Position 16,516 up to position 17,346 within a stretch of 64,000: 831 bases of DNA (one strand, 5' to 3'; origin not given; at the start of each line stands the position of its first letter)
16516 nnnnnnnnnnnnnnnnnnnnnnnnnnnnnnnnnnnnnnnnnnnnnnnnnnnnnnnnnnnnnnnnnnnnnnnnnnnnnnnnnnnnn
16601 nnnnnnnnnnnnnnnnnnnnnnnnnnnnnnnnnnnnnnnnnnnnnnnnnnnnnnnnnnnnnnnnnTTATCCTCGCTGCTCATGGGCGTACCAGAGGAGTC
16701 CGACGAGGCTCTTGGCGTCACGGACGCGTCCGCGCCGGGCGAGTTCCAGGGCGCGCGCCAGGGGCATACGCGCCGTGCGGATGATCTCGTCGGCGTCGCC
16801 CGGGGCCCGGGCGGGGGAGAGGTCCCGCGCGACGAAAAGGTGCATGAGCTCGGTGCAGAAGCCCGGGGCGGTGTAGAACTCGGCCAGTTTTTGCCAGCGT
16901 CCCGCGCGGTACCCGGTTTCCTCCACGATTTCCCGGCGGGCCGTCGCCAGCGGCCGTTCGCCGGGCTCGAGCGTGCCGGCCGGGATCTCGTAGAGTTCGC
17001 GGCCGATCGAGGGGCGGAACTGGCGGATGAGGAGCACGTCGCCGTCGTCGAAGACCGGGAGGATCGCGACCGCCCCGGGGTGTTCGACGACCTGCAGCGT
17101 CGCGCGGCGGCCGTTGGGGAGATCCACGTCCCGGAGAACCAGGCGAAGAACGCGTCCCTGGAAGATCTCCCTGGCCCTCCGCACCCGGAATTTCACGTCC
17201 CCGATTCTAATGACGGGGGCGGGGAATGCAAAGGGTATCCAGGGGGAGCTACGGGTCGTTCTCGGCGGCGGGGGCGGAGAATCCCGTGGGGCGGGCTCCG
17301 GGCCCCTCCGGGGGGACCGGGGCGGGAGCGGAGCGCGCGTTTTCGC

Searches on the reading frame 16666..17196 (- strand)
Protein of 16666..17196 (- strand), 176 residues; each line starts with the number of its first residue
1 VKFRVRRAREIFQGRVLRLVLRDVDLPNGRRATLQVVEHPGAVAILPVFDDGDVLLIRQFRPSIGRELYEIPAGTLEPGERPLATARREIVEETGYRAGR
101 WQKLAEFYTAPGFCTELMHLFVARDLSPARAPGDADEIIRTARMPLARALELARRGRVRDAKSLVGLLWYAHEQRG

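Call 29: search_protein_families(library=pfam, proteins=[window:16666-17196:-], max_evalue=0.001)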
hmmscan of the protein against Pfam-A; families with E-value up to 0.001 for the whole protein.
window:16666-17196:- (176 aa): 1 family
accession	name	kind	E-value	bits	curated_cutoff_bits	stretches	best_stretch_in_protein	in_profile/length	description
PF00293.34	NUDIX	-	9.4e-20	71.4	21.1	1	40-157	3-124/134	NUDIX domain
